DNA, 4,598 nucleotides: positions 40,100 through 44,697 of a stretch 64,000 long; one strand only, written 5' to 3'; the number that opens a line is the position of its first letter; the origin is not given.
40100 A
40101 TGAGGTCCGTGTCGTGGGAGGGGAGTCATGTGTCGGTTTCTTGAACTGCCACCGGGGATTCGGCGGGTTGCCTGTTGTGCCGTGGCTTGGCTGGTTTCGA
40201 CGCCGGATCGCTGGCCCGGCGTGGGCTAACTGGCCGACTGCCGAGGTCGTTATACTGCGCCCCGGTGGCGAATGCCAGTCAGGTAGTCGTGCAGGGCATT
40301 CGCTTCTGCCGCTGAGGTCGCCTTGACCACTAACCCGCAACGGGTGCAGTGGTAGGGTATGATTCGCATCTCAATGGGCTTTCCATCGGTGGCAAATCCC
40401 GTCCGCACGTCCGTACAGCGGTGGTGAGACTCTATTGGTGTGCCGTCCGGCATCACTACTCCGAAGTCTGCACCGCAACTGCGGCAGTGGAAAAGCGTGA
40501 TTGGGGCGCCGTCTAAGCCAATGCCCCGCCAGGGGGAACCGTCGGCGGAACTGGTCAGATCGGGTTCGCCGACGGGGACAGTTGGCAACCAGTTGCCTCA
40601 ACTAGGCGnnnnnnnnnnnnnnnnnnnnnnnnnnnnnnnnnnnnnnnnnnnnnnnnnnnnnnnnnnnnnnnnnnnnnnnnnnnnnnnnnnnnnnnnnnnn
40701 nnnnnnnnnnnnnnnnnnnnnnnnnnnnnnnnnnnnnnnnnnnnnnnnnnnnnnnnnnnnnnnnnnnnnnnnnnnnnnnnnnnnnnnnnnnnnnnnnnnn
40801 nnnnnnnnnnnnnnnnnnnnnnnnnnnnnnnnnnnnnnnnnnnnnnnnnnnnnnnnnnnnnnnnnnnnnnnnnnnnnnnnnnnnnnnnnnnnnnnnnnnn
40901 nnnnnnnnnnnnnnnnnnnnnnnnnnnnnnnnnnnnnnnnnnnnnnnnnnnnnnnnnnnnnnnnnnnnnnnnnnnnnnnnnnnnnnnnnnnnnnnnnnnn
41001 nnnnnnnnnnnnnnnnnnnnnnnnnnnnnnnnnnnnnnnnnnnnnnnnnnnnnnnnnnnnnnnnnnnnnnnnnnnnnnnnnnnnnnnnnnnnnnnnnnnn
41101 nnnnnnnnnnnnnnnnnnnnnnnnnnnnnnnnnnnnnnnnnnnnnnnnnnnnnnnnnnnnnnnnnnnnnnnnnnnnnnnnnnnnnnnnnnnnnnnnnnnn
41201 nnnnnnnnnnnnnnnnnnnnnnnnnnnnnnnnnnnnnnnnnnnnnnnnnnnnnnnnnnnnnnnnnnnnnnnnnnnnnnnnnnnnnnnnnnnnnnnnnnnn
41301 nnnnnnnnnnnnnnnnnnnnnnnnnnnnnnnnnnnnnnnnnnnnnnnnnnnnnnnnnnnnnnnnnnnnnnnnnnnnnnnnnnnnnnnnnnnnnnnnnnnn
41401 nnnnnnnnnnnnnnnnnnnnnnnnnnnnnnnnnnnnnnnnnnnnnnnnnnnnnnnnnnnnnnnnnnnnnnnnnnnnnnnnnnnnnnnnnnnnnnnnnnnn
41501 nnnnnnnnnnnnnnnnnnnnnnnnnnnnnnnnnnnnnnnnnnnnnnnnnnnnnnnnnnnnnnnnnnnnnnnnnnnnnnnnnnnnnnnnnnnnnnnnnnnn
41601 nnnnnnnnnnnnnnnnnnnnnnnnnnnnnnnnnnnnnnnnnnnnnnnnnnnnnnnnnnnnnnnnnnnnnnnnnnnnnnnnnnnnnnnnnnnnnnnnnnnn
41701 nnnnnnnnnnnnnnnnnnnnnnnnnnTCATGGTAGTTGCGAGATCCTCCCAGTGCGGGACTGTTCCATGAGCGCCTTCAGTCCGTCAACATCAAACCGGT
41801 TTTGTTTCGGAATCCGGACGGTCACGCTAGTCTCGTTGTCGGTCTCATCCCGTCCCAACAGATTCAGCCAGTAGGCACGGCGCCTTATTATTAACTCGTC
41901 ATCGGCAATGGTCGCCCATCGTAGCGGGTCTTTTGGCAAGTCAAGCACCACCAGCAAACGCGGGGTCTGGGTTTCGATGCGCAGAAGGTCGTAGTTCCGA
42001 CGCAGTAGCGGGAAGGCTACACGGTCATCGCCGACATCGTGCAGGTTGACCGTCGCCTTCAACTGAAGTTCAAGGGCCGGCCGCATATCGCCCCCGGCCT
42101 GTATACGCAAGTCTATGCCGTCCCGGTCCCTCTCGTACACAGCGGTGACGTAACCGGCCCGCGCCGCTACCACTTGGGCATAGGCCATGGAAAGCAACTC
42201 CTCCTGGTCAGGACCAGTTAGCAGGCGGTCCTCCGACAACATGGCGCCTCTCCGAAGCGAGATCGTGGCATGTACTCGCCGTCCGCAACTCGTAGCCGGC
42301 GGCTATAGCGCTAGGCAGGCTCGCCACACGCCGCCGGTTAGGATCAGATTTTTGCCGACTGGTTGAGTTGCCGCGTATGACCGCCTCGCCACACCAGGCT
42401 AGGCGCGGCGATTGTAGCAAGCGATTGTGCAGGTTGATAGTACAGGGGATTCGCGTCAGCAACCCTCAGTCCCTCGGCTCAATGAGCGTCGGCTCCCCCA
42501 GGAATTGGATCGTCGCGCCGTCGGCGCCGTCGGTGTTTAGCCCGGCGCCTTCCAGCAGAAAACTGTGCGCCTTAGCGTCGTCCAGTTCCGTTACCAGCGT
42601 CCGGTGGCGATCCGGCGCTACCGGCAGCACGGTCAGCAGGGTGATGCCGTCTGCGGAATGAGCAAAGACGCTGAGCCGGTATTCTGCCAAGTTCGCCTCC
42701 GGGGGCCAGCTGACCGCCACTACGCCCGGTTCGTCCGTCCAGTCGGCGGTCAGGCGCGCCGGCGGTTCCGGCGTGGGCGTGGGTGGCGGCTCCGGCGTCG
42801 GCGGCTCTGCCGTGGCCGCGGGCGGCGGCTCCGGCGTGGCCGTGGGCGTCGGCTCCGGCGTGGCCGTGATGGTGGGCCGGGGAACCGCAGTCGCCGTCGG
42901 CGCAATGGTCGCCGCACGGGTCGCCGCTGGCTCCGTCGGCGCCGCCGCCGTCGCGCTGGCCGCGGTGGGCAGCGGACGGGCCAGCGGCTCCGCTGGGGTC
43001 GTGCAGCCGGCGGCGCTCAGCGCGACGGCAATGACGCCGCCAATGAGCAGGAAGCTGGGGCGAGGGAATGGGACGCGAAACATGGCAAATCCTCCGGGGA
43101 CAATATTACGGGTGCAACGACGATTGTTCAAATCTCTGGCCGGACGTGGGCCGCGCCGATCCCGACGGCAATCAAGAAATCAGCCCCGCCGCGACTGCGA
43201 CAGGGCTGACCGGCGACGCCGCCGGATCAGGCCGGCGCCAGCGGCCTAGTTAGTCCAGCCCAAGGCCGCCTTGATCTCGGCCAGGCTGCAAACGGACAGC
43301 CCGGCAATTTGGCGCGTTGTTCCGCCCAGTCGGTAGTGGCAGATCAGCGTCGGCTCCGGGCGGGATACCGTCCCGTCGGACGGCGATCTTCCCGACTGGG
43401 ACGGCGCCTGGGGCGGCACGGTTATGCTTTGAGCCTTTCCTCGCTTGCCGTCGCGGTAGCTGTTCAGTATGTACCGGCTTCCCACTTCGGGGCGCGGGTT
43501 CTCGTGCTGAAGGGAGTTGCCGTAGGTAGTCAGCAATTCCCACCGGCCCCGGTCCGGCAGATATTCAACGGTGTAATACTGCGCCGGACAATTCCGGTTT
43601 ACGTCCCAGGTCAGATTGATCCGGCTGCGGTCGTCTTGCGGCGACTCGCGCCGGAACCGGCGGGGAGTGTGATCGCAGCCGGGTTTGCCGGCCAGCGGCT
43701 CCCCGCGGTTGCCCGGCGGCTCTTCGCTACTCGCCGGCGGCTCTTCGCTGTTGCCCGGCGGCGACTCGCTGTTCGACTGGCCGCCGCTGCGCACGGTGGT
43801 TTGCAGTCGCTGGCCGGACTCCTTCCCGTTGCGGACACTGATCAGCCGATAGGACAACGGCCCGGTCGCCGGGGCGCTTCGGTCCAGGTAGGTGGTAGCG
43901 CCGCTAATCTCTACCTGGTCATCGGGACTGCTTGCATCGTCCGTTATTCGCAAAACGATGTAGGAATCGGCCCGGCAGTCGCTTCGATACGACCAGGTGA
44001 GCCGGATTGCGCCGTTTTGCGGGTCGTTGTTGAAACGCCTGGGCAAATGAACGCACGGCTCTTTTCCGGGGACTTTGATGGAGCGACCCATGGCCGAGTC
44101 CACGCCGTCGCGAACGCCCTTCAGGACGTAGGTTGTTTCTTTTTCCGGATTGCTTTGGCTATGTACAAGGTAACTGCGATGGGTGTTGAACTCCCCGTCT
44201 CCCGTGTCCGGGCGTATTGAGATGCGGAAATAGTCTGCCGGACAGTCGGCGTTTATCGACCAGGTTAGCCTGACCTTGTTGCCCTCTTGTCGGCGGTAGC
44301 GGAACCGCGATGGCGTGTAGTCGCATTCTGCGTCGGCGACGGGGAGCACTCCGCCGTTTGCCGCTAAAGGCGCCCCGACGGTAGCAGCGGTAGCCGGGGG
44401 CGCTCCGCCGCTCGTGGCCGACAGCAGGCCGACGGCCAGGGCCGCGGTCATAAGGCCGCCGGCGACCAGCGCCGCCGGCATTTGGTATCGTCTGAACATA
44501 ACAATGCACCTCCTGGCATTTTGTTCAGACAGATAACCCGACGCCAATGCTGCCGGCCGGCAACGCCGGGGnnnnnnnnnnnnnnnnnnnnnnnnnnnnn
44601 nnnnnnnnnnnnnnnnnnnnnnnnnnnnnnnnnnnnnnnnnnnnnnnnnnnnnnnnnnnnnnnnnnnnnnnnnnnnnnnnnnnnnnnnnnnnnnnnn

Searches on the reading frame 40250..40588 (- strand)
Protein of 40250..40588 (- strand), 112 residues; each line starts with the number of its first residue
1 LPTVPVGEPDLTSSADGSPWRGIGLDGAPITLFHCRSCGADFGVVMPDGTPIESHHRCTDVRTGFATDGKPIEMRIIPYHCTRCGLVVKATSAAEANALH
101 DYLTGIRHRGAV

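Call 68: search_protein_families(library=pfam, proteins=[window:40250-40588:-], max_evalue=0.01)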
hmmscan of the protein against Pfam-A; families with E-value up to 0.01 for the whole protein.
window:40250-40588:- (112 aa): 1 family
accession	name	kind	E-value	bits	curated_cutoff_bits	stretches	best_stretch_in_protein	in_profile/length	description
PF09723.15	Zn_ribbon_8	-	0.00046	20.6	34.4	0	33-58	6-32/41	Zinc ribbon domain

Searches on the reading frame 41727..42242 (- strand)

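Call 69: search_protein_families(library=pfam, proteins=[window:41727-42242:-], max_evalue=0.01)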
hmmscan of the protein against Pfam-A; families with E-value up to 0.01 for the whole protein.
window:41727-42242:- (171 aa): 1 family
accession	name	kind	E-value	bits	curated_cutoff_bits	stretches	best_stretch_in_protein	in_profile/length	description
PF14280.11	DUF4365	-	2.6e-23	83.1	24.3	1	16-160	2-137/139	Domain of unknown function (DUF4365)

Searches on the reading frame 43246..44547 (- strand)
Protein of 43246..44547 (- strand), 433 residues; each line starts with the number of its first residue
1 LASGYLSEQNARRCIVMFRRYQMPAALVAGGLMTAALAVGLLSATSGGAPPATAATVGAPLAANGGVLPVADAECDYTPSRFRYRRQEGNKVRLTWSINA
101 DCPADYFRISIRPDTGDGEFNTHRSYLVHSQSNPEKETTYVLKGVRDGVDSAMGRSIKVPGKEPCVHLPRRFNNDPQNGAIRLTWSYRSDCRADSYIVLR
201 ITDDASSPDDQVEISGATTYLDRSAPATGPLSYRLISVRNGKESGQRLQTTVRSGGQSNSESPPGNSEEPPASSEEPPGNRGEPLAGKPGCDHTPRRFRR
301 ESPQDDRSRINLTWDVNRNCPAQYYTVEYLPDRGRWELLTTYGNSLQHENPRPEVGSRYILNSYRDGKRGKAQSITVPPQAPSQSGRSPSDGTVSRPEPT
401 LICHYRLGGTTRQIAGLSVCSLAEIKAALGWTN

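Call 36: search_protein_families(library=pfam, proteins=[window:43246-44547:-], max_evalue=0.01)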
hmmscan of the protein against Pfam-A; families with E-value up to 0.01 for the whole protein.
window:43246-44547:- (433 aa): 1 family
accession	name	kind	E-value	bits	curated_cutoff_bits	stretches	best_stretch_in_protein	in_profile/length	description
PF25300.1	Fn3_Dep-1_3rd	-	0.00063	20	26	0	180-216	12-48/85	Dep-1 third Fn3-like domain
